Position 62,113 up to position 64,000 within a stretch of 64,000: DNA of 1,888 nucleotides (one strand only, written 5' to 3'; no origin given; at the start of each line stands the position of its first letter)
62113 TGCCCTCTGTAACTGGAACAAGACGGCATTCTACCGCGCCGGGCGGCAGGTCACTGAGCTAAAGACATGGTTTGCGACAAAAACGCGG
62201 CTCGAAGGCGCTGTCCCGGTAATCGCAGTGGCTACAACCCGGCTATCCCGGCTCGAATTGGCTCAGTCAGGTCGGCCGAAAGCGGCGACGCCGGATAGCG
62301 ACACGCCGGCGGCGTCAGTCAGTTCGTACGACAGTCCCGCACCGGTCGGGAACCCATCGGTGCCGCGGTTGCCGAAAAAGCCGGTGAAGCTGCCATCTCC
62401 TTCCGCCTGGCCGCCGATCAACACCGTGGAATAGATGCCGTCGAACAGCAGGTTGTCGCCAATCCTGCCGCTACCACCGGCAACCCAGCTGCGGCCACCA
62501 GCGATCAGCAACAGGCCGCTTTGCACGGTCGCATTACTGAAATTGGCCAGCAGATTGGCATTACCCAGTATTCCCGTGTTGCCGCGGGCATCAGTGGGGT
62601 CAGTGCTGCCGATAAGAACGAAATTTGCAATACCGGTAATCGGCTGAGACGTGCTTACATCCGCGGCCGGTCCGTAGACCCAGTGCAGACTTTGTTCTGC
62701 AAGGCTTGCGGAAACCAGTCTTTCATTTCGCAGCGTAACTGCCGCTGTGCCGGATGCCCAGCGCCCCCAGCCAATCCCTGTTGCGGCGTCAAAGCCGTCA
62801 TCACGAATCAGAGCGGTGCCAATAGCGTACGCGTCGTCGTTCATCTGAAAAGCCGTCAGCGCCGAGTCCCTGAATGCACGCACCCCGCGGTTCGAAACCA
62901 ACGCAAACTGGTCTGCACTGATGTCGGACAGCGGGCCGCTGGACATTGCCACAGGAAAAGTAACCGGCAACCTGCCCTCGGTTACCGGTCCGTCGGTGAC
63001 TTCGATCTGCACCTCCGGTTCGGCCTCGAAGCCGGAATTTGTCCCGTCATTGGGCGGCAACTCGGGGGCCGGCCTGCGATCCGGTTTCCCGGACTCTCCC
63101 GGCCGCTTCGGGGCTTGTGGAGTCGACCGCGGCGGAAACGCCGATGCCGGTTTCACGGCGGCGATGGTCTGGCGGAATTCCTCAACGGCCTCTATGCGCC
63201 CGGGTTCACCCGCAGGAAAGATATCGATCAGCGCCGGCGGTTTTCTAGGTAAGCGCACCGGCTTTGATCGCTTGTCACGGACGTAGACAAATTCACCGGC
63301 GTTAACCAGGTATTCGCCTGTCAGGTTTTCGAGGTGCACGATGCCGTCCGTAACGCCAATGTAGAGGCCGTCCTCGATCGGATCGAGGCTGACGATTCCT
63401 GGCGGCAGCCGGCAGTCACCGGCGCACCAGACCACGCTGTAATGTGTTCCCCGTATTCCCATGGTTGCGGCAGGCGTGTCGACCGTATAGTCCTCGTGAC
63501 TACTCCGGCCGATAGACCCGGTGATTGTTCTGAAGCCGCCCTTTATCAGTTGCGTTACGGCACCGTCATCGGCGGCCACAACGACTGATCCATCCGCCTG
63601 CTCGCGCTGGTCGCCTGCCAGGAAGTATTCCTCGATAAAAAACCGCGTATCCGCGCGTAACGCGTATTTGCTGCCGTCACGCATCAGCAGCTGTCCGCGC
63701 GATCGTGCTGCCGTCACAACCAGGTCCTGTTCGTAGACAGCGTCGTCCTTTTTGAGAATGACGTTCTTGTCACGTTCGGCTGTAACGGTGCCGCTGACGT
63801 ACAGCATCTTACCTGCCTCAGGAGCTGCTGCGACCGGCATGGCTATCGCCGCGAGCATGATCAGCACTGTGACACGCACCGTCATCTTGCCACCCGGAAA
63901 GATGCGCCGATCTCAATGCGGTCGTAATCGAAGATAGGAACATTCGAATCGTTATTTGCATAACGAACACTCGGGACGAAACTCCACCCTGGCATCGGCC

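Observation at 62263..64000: Possible type XI (Slam/DUF560) secretion pair with an unusual non-lipoprotein cargo: FecR domain fused to a TbpB-like barrel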

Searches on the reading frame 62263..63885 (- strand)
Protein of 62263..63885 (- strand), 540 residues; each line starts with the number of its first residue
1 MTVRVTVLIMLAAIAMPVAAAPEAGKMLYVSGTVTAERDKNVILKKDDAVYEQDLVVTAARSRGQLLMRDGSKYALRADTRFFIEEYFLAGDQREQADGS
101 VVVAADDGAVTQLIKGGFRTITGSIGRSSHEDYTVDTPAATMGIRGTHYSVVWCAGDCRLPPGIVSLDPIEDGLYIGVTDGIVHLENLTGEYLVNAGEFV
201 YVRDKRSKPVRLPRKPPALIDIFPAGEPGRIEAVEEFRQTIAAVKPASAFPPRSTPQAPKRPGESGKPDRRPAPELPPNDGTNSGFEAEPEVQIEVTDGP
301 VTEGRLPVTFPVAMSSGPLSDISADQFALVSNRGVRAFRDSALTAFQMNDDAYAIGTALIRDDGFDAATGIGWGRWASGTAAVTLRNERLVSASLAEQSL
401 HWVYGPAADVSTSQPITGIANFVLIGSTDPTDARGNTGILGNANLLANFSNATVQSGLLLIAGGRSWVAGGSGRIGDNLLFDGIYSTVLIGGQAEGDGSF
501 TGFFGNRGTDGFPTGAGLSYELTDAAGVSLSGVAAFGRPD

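Call 3: search_protein_families(library=pfam, proteins=[window:62266-63885:-], max_evalue=1)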
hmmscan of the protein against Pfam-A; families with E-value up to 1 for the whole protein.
window:62266-63885:- (540 aa): 1 family
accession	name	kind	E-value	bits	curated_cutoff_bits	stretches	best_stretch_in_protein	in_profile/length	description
PF04773.18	FecR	-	3.8e-07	30.9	24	1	55-151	2-80/97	FecR protein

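Call 4: search_protein_families(library=ncbifam, proteins=[window:62266-63885:-], max_evalue=1)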
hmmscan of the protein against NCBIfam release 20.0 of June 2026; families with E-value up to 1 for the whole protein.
window:62266-63885:- (540 aa): 3 families
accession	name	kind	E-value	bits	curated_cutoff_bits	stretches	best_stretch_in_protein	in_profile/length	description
NF033682.1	retention_LapA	subfamily_domain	0.031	14.5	50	1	30-106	9-88/145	retention module-containing protein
TIGR03610.1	RutC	equivalog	0.072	13.2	169.1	1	16-51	16-51/127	pyrimidine utilization protein C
NF040942.2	hypo_ExtJ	equivalog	0.18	12.2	52.5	1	5-49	4-45/77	selenite/tellurite reduction operon protein ExtJ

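Call 5: find_encoding_contigs(protein=window:62263-63885:-, flank=10000, max_places=6)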
Protein window:62263-63885:- (540 aa): 3 contigs read that carry it; 2 places shown.
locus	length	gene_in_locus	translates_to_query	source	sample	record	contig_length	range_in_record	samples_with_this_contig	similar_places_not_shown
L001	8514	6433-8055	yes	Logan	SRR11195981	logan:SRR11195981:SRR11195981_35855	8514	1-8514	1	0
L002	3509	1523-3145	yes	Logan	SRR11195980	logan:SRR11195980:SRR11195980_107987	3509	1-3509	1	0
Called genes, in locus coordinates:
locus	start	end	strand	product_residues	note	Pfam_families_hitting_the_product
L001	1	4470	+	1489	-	?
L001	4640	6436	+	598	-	PF08239:SH3_3, PF18348:SH3_16 (faint), PF06347:SH3_4, PF08239:SH3_3, PF13428:TPR_14 (faint), PF13432:TPR_16 (faint), PF07719:TPR_2 (faint), PF14559:TPR_19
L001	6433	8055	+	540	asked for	PF04773:FecR (weak)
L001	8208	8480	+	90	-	PF07238:PilZ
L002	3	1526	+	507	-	?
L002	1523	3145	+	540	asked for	PF04773:FecR (weak)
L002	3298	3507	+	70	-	?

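Call 6: find_homologous_proteins(query=window:62266-63885:-)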
Query window:62266-63885:- (540 aa): 31 proteins with E <= 0.001 among 8000 candidates.
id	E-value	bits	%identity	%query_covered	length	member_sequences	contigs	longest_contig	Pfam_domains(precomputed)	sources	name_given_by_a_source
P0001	0.0e+0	1199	100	100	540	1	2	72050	PF04773.19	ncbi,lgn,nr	ncbi:MAG: FecR family protein [Gammaproteobacteria bacterium]|nr:FecR family protein [Gammaproteobac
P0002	7.6e-238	808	68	98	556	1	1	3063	PF04773.19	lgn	-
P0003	1.9e-182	626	55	100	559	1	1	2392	PF04773.19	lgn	-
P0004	2.3e-156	540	52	96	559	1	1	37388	PF04773.19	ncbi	-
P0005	7.9e-150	518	61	39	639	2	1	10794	PF04773.19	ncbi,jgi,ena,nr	ncbi:MAG: FecR family protein [Gammaproteobacteria bacterium]|nr:FecR family protein [Gammaproteobac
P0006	7.4e-144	498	48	100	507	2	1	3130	PF04773.19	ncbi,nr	ncbi:MAG: FecR family protein [Gammaproteobacteria bacterium]|nr:FecR family protein [Gammaproteobac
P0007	1.4e-136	474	60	37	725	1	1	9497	PF04773.19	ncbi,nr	ncbi:MAG: FecR domain-containing protein [Gammaproteobacteria bacterium]|nr:FecR domain-containing p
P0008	1.4e-136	474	48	96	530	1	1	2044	-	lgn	-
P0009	1.1e-129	452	45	99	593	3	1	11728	PF04773.19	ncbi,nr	ncbi:MAG: FecR family protein [Gammaproteobacteria bacterium]|nr:FecR family protein [Gammaproteobac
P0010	1.2e-125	438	45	99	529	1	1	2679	-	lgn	-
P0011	1.6e-84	303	38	99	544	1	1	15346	PF04773.19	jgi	-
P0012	1.1e-79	287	37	99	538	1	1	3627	PF04773.19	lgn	-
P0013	1.6e-79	286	37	98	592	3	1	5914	PF04773.19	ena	-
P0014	8.3e-79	284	37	99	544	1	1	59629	PF04773.19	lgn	-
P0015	1.6e-75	273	57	40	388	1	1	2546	PF04773.19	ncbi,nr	ncbi:MAG: hypothetical protein HKM98_02070, partial [Gammaproteobacteria bacterium]|nr:hypothetical 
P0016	9.4e-71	257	57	41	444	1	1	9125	PF04773.19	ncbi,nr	ncbi:MAG: FecR domain-containing protein, partial [Gammaproteobacteria bacterium]|nr:FecR domain-con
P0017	5.5e-60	222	35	86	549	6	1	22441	PF04773.19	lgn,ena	-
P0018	5.4e-59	218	32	99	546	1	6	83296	PF04773.19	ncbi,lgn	-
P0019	4.4e-31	126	37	32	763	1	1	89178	PF04773.19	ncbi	-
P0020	2.8e-29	120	38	38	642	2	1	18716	PF04773.19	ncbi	-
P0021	2.0e-26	111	29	77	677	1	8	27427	PF04773.19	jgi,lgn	jgi:hypothetical protein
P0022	9.2e-26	109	29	77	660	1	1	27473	PF04773.19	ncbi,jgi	-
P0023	3.1e-25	107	28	89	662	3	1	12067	PF04773.19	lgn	-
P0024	5.9e-19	86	35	36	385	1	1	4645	PF04773.19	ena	-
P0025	1.5e-16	78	33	33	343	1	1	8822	PF04773.19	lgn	-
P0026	2.3e-12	64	34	26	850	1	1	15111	PF04773.19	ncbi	-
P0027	4.8e-12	63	35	26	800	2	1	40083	PF04773.19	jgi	jgi:hypothetical protein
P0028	6.3e-11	60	31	39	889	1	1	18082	PF04773.19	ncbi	-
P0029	5.2e-10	57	30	40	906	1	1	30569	PF04773.19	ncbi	-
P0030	2.2e-9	55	29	44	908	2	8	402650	PF04773.19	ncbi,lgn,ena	-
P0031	8.8e-8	49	24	76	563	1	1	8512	PF04773.19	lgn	-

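Call 8: search_protein_families(library=pfam, proteins=[L001:4616-6433:+, L001:22-4467:+, L001:8208-8477:+], max_evalue=1)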
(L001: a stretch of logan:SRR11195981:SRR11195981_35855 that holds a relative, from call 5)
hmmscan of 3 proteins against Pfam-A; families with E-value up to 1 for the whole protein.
L001:4616-6433:+ (606 aa): 22 families
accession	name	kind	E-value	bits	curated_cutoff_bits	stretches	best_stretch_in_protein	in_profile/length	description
PF08239.17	SH3_3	-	3.2e-22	78.9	27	2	37-86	2-52/54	Bacterial SH3 domain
PF06347.19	SH3_4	-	2.2e-13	50.2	24.1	2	111-160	3-52/56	Bacterial SH3 domain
PF14559.12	TPR_19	-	3e-13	50.3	25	2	241-300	1-61/68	Tetratricopeptide repeat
PF18348.7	SH3_16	-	3.1e-09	36.9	25.8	2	40-84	1-46/49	Bacterial dipeptidyl-peptidase Sh3 domain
PF13432.12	TPR_16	-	1.6e-08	35.3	32.7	2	207-259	7-59/65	Tetratricopeptide repeat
PF07719.23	TPR_2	-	6e-07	29.6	27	2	270-296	6-32/34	Tetratricopeptide repeat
PF13428.12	TPR_14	-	1e-06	29.3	23.5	2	266-297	2-33/44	Tetratricopeptide repeat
PF16918.11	PknG_TPR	-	0.00018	20.8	27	1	205-284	102-180/340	Protein kinase G tetratricopeptide repeat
PF13181.12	TPR_8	-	0.0004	20.8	25.7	1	268-296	4-32/34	Tetratricopeptide repeat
PF13371.12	TPR_9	-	0.00045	20.6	35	1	241-305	5-69/73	Tetratricopeptide repeat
PF13174.12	TPR_6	-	0.00057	20.8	26.3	1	267-296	2-31/33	Tetratricopeptide repeat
PF24575.1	TPR_Slam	-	0.00062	20.6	35.2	1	235-288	51-104/104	Surface lipoprotein assembly modifier, N-terminal TPR repeats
PF07721.20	TPR_4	-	0.0028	18.6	27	1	266-287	2-23/26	Tetratricopeptide repeat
PF23795.1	SH3_YKFC_2nd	-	0.0054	17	27.4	1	134-160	26-52/57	YKFC SH3b2 domain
PF13424.12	TPR_12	-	0.031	14.9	30.1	0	268-294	48-74/77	Tetratricopeptide repeat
PF04575.19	SlipAM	-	0.28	11.1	22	1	542-598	220-280/288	Surface lipoprotein assembly modifier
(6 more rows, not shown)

L001:22-4467:+ (1482 aa): 2 families
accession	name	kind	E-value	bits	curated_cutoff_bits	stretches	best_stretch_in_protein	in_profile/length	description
PF14312.12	FG-GAP_2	-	2.2e-10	41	23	2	2-64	1-49/49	FG-GAP repeat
PF00028.23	Cadherin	-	2.1e-06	28.5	28.8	1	506-580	4-79/93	Cadherin domain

L001:8208-8477:+ (90 aa): 2 families
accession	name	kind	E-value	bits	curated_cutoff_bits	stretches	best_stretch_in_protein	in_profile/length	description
PF07238.19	PilZ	-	1.8e-11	44.7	22.5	1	3-85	1-82/102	PilZ domain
PF21822.3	Phage_TAC_15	-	0.14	13.1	22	1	49-85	51-88/127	Phage tail assembly chaperone protein, TAC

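Call 9: search_protein_families(library=ncbifam, proteins=[L001:4616-6433:+, L001:22-4467:+], max_evalue=1)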
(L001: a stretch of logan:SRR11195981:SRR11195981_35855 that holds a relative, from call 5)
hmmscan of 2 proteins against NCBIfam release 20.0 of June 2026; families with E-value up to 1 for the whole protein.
L001:4616-6433:+ (606 aa): 15 families
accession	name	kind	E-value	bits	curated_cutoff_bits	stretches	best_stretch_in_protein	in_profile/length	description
NF040678.1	EntFM_CwpFM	equivalog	1.3e-15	57.3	720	1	33-163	64-190/430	enterotoxin EntFM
NF040670.1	wall_bind_EntA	exception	6e-13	48.9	560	2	18-88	17-82/291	cell wall-binding protein EntA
NF040677.1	wall_bind_EntC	exception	6.8e-13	48.2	770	2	32-88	27-83/422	cell wall-binding protein EntC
NF040675.1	wall_bind_EntD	exception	1.8e-11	43.8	590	2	22-88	21-82/310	cell wall-binding protein EntD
TIGR04211.1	SH3_and_anchor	equivalog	1.1e-10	41.4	65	2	37-84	7-55/198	TIGR04211 family SH3 domain-containing protein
TIGR03900.1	prc_long_Delta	hypoth_equivalog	4e-09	35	660.95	2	27-92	789-854/973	MXAN_5808 family serine peptidase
NF040676.1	wall_bind_EntB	exception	1e-08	34.1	780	2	20-88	19-82/490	cell wall-binding protein EntB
NF010495.0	PRK13914.1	equivalog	1.3e-06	27.7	647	2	32-85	83-137/481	invasion associated endopeptidase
TIGR02917.1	PEP_TPR_lipo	equivalog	2.7e-05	22.2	312.2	1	207-296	339-428/899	XrtA/PEP-CTERM system TPR-repeat protein PrsT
NF040959.1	MamA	equivalog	4.9e-05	22.9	200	1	206-296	46-136/204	magnetosome protein MamA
NF052415.1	T3SS_chap_SctY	equivalog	0.00019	21.9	70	1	207-293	16-105/106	type III secretion apparatus assembly chaperone SctY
TIGR03504.1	FimV_Cterm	subfamily_domain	0.00073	19.5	30.65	1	267-301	1-35/44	FimV/HubP family polar landmark protein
NF008520.0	PRK11447.1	equivalog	0.045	11.5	858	1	237-299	275-337/1157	cellulose synthase complex outer membrane protein BcsC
NF038016.1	sporang_Gsm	equivalog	0.13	11.6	240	0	38-141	1-115/316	sporangiospore maturation cell wall hydrolase GsmA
NF040561.1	PrimPol_Msp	equivalog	0.15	10.5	200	1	208-285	2-79/515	CRISPR-associated primase-polymerase type A1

L001:22-4467:+ (1482 aa): 0 families

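Call 11: find_homologous_proteins(query=L001:4616-6433:+)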
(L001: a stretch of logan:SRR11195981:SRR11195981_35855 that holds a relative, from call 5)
Query L001:4616-6433:+ (606 aa): 30 proteins with E <= 0.001 among 8000 candidates.
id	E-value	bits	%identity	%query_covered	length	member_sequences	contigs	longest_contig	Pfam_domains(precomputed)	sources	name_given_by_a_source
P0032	0.0e+0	1351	100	99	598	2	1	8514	PF14559.13,PF13432.13,PF06347.20,PF13428.13,PF18348.8,PF08239.18,PF07719.24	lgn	-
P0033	0.0e+0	1027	77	98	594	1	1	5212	PF14559.13,PF13432.13,PF06347.20,PF13428.13,PF08239.18,PF07719.24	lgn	-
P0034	1.8e-178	613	54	86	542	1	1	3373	PF07721.21,PF14559.13,PF16918.12,PF13432.13,PF13428.13,PF08239.18,PF07719.24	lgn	-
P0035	6.6e-176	605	50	97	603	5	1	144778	PF14559.13,PF13432.13,PF06347.20,PF08239.18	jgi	-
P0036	1.1e-172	594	53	83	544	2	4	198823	PF14559.13,PF08239.18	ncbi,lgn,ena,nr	ncbi:MAG: tetratricopeptide repeat protein [Gammaproteobacteria bacterium]|nr:tetratricopeptide repe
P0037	5.3e-162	559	51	83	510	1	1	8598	PF14559.13,PF13432.13,PF08239.18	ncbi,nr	ncbi:MAG: tetratricopeptide repeat protein [Gammaproteobacteria bacterium]|nr:tetratricopeptide repe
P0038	1.9e-146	507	44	94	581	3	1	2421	PF14559.13,PF13432.13,PF06347.20,PF13428.13,PF08239.18,PF07719.24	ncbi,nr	ncbi:MAG: SH3 domain-containing protein, partial [Gammaproteobacteria bacterium]|nr:SH3 domain-conta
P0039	8.0e-143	495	47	83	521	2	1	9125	PF14559.13,PF13432.13,PF13428.13,PF13181.13,PF08239.18,PF07719.24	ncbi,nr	ncbi:MAG: tetratricopeptide repeat protein [Gammaproteobacteria bacterium]|nr:tetratricopeptide repe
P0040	3.4e-119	417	43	84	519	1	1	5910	PF14559.13,PF08239.18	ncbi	-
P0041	1.4e-73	267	38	71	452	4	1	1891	PF14559.13,PF24575.2,PF13432.13,PF07719.24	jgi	jgi:outer membrane protein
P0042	1.8e-72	263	39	69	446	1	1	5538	PF14559.13,PF13371.13,PF16918.12,PF04575.20,PF13432.13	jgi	jgi:hypothetical protein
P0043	8.9e-72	261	38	71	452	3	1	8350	PF14559.13,PF24575.2,PF04575.20,PF13432.13,PF07719.24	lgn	-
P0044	2.9e-70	256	37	67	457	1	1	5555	PF14559.13,PF24575.2,PF13432.13,PF07719.24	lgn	-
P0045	5.1e-69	252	38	66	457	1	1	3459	PF14559.13,PF13432.13,PF07719.24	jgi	jgi:tetratricopeptide (TPR) repeat protein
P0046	9.4e-69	251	38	66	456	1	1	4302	PF14559.13,PF13432.13,PF07719.24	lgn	-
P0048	1.8e-59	220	37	66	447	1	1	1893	PF14559.13,PF04575.20,PF13432.13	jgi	-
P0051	1.1e-56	211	34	70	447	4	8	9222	PF14559.13,PF04575.20,PF13432.13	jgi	jgi:tetratricopeptide (TPR) repeat protein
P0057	1.4e-36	145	32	67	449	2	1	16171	PF14559.13,PF13371.13,PF04575.20,PF13432.13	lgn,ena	-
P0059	3.8e-26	110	29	66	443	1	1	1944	PF14559.13,PF04575.20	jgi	-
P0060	1.7e-6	45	41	10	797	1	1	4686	PF13431.13,PF09976.16,PF23914.2,PF25060.1,PF25062.2,PF13414.13,PF13176.13,PF12569.15,PF13428.13,PF25064.2,PF14559.13,PF24575.2,PF13371.13,PF00515.35,PF12895.14,PF13424.13,PF13432.13,PF13429.13,PF13181.13,PF14561.13,PF07719.24,PF13174.13,PF20308.5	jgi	jgi:tetratricopeptide (TPR) repeat protein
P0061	6.4e-4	37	29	19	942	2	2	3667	PF09976.16,PF25060.1,PF13414.13,PF16918.12,PF12569.15,PF09613.17,PF24575.2,PF00515.35,PF13424.13,PF13429.13,PF14561.13,PF07719.24,PF13174.13,PF13431.13,PF23914.2,PF23300.4,PF13176.13,PF13428.13,PF25064.2,PF14559.13,PF13371.13,PF12895.14,PF21033.5,PF13432.13,PF13181.13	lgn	-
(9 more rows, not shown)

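Call 13: search_protein_families(library=pfam, alignment_id=A1, max_evalue=0.01)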
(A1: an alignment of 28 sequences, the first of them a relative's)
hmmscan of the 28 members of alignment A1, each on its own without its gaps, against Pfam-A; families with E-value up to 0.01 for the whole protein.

A. member 1, P0032 (598 aa): 14 families
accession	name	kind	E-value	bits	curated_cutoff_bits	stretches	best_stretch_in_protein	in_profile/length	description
PF08239.17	SH3_3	-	3.1e-22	78.9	27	2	29-78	2-52/54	Bacterial SH3 domain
PF06347.19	SH3_4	-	2.1e-13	50.2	24.1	2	103-152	3-52/56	Bacterial SH3 domain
PF14559.12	TPR_19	-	2.9e-13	50.4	25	1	233-292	1-61/68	Tetratricopeptide repeat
PF18348.7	SH3_16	-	3e-09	36.9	25.8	1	32-76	1-46/49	Bacterial dipeptidyl-peptidase Sh3 domain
PF13432.12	TPR_16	-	1.5e-08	35.3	32.7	2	199-251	7-59/65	Tetratricopeptide repeat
PF07719.23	TPR_2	-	5.8e-07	29.6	27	0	262-288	6-32/34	Tetratricopeptide repeat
PF13428.12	TPR_14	-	9.9e-07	29.3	23.5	1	258-289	2-33/44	Tetratricopeptide repeat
PF07721.20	TPR_4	-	6e-05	23.7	27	1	258-279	2-23/26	Tetratricopeptide repeat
PF16918.11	PknG_TPR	-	0.00018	20.9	27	1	197-276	102-180/340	Protein kinase G tetratricopeptide repeat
PF13181.12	TPR_8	-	0.00039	20.8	25.7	0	260-288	4-32/34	Tetratricopeptide repeat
PF13371.12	TPR_9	-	0.00045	20.6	35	1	233-297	5-69/73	Tetratricopeptide repeat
PF13174.12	TPR_6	-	0.00055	20.9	26.3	0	259-288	2-31/33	Tetratricopeptide repeat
PF24575.1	TPR_Slam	-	0.00061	20.6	35.2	1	227-280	51-104/104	Surface lipoprotein assembly modifier, N-terminal TPR repeats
PF23795.1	SH3_YKFC_2nd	-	0.0052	17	27.4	0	126-152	26-52/57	YKFC SH3b2 domain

B. families by the number of members that match (of 28 scanned): 30 families (the first 25 are shown)
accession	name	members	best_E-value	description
PF14559.12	TPR_19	28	8.8e-14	Tetratricopeptide repeat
PF13432.12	TPR_16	27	3.4e-09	Tetratricopeptide repeat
PF13428.12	TPR_14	21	3e-08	Tetratricopeptide repeat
PF07719.23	TPR_2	21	1.1e-07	Tetratricopeptide repeat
PF24575.1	TPR_Slam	21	2.4e-06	Surface lipoprotein assembly modifier, N-terminal TPR repeats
PF12895.13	ANAPC3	20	4.9e-07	Anaphase-promoting complex, cyclosome, subunit 3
PF13371.12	TPR_9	16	3.3e-07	Tetratricopeptide repeat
PF13174.12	TPR_6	16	4.8e-05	Tetratricopeptide repeat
PF04575.19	SlipAM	14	2.7e-09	Surface lipoprotein assembly modifier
PF13181.12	TPR_8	10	4.3e-07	Tetratricopeptide repeat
PF07721.20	TPR_4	10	1.1e-05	Tetratricopeptide repeat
PF08239.17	SH3_3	9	2e-25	Bacterial SH3 domain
PF06347.19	SH3_4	7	8.3e-19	Bacterial SH3 domain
PF16918.11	PknG_TPR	7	3.6e-07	Protein kinase G tetratricopeptide repeat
PF09976.15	TPR_21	4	1.7e-05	Tetratricopeptide repeat-like domain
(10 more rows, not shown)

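Call 14: search_solved_structures(query=A1, max_evalue=1)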
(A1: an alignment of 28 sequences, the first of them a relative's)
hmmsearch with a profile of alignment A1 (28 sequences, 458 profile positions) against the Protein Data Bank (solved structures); distinct sequences matched with E-value up to 1: 73 (the best 60 are shown).
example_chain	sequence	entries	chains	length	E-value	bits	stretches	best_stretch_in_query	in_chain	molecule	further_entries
9qhb_A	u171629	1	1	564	4.3e-30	108.2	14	86-146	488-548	Engineered tetratricopeptide repeat protein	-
8bu0_A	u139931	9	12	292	4.7e-20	75.1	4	84-146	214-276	Consensus tetratricopeptide repeat protein | Crystal structure of an 8-repeat consensus TPR superhelix with Zinc. | Monomer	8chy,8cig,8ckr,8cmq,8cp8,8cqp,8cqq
9qhc_A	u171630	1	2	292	2.5e-16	62.8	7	86-146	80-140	Engineered tetratricopeptide repeat protein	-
1w3b_A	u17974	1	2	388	5.5e-14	55.1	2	92-160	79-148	UDP-N-ACETYLGLUCOSAMINE--PEPTIDE N-ACETYLGLUCOSAMINYLTRANSFERASE 110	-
7yea_A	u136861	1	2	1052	5.9e-14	55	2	93-160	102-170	UDP-N-acetylglucosamine--peptide N-acetylglucosaminyltransferase 110 kDa subunit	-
7yeh_B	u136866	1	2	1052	7.4e-14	54.7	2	93-160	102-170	UDP-N-acetylglucosamine--peptide N-acetylglucosaminyltransferase 110 kDa subunit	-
6eou_A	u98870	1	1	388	7.4e-14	54.7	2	92-160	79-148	UDP-N-acetylglucosamine--peptide N-acetylglucosaminyltransferase 110 kDa subunit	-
7ntf_A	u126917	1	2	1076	1.1e-12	50.8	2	93-160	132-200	Isoform 1 of UDP-N-acetylglucosamine--peptide N-acetylglucosaminyltransferase 110 kDa subu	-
1na0_A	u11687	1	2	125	3e-11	46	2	86-147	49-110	designed protein CTPR3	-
2fo7_A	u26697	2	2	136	6.5e-11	44.9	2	85-146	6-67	SYNTHETIC CONSENSUS TPR PROTEIN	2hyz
8ch0_A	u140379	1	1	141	1.2e-10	44.1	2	84-146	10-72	Consensus tetratricopeptide repeat protein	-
6v8e_A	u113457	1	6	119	2.8e-09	39.6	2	81-146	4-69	Designed protein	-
6vfh_A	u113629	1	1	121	3e-09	39.5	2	80-146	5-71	T33_dn10A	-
2wqh_A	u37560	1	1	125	5.9e-09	38.5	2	86-147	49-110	CTPR3Y3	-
6vfi_B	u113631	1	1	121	8.1e-09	38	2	80-145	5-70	O43_dn18B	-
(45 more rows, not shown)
